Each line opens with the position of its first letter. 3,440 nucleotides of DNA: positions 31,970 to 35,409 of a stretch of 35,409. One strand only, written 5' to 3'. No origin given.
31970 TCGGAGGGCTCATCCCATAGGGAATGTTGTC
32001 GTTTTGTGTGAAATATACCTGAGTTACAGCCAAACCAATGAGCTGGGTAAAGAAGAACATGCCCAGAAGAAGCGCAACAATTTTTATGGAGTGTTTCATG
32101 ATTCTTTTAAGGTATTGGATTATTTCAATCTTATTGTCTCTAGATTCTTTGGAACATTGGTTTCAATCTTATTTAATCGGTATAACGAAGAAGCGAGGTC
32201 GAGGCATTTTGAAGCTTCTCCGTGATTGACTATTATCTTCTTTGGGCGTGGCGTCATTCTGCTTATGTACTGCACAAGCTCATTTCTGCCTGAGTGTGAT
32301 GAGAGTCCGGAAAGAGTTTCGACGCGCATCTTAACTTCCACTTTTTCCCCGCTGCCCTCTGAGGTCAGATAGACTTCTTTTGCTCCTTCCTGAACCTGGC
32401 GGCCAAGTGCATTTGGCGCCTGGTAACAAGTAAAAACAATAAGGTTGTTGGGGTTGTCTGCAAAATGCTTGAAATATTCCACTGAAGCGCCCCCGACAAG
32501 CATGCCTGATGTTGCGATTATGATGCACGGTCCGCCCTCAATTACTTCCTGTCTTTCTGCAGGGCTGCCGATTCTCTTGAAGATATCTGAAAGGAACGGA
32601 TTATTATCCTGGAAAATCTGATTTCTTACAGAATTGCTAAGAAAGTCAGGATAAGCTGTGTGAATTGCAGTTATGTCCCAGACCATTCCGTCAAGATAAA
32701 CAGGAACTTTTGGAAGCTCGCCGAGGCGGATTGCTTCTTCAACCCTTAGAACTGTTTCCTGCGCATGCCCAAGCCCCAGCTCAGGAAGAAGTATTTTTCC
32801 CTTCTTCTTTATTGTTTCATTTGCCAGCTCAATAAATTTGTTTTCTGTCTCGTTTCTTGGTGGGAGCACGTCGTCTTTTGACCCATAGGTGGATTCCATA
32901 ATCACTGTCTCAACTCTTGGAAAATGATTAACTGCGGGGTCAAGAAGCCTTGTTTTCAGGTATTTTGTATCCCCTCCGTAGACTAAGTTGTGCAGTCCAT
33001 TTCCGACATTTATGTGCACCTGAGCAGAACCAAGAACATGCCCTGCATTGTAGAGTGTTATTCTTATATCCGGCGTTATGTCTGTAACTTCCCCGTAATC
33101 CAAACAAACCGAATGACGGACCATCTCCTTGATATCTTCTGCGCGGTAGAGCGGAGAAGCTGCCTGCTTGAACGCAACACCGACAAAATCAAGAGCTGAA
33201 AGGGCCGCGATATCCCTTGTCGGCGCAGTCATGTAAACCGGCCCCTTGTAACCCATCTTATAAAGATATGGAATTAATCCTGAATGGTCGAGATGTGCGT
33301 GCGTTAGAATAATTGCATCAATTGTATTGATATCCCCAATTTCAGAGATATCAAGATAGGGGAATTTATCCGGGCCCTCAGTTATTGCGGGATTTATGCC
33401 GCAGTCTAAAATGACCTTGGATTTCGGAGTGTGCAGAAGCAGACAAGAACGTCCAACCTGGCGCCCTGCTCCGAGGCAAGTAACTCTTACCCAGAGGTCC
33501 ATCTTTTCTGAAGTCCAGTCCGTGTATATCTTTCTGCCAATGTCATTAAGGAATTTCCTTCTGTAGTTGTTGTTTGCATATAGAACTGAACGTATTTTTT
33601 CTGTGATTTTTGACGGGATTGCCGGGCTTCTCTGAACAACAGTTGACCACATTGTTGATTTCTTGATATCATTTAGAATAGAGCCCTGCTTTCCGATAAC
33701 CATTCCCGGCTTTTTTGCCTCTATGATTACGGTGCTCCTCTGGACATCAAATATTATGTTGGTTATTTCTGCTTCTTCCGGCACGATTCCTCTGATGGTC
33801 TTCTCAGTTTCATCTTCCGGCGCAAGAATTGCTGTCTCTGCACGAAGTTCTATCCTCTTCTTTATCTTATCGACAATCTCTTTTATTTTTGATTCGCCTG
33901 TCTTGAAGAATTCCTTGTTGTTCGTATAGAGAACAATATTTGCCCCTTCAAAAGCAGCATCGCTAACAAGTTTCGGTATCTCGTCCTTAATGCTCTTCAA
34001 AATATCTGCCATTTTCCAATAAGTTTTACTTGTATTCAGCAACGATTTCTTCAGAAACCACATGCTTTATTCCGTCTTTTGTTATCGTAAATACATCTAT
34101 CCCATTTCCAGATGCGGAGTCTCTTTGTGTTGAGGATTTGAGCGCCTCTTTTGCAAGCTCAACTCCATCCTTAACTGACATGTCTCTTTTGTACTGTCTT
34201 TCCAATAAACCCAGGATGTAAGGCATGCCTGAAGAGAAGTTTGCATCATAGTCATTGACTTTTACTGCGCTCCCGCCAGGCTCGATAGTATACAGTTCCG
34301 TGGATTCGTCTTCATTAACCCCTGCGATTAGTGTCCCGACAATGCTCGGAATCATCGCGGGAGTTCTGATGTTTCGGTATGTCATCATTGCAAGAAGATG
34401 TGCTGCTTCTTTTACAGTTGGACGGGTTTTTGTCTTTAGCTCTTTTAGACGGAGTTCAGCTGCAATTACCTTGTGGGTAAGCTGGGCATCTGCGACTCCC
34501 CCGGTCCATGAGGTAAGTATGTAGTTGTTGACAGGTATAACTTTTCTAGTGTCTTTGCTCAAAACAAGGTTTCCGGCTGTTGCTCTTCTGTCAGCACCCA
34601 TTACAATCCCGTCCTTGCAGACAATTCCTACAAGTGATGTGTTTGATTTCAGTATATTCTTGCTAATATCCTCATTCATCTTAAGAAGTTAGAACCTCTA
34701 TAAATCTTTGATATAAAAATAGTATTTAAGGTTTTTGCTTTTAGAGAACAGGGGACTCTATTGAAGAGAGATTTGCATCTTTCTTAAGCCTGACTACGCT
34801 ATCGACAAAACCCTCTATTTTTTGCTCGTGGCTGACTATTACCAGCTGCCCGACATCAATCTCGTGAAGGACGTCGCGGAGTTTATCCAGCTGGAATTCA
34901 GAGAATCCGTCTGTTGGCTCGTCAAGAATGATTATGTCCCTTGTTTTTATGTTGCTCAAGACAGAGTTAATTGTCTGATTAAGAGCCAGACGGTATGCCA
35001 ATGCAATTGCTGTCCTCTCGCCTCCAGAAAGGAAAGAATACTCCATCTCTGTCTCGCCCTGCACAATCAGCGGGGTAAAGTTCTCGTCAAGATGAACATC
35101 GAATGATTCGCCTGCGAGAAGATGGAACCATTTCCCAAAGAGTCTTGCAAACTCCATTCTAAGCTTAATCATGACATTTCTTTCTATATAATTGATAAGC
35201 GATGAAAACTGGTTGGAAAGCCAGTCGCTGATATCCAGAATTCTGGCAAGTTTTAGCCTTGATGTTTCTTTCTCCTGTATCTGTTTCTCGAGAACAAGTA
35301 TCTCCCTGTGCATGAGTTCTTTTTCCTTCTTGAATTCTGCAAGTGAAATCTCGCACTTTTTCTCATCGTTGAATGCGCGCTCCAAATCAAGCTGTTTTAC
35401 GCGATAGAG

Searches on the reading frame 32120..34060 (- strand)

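Call 48: search_protein_families(library=pfam, proteins=[window:32120-34060:-], max_evalue=0.001)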
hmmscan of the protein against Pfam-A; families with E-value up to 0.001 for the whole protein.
window:32120-34060:- (646 aa): 7 families
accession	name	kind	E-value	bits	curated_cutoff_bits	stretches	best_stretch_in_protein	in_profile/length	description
PF10996.14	Beta-Casp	-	1.1e-26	94.2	27.7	1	433-555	1-119/120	Beta-Casp domain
PF07521.17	RMMBL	-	2.2e-16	60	21.6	1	574-637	2-63/63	Zn-dependent metallo-hydrolase RNA specificity domain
PF17214.9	KH_TffA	-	4.3e-13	49.5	22.6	1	18-79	5-68/68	Transcription termination factor FttA, KH domain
PF16661.11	Lactamase_B_6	-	1.6e-12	47.7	27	1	209-375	2-172/193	Metallo-beta-lactamase superfamily domain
PF00753.33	Lactamase_B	-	6e-08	33.3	22.7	1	202-268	4-65/196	Metallo-beta-lactamase superfamily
PF12706.13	Lactamase_B_2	-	1.4e-07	31.8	27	1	216-392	3-166/200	Beta-lactamase superfamily domain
PF07650.23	KH_2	-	0.00015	22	22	1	95-135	11-53/78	KH domain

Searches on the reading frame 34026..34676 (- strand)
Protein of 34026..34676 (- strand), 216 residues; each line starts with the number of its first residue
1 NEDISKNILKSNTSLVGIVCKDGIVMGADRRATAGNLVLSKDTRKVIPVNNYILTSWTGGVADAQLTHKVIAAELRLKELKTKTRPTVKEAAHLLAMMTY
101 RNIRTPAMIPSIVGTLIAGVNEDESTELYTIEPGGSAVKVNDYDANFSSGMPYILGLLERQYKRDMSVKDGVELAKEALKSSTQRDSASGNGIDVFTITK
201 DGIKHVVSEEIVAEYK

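Call 48: search_protein_families(library=pfam, proteins=[window:34026-34676:-], max_evalue=0.001)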
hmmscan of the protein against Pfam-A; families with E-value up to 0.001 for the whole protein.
window:34026-34676:- (216 aa): 1 family
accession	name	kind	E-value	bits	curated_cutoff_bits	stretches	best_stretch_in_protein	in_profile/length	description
PF00227.31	Proteasome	-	1.6e-44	152.2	22.4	1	11-198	3-189/189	Proteasome subunit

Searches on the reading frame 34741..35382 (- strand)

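Call 48: search_protein_families(library=pfam, proteins=[window:34741-35382:-], max_evalue=0.001)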
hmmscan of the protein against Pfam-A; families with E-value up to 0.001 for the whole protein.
window:34741-35382:- (213 aa): 3 families
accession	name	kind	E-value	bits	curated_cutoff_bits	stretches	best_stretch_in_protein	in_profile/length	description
PF02463.25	SMC_N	-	3.1e-05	23.9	40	1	24-202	92-214/220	RecF/RecN/SMC N terminal domain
PF13558.12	SbcC_Walker_B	-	0.00013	22.6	27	1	109-172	24-88/90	SbcC/RAD50-like, Walker B motif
PF13166.12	AAA_13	-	0.0003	20.1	36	0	93-156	476-535/713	AAA domain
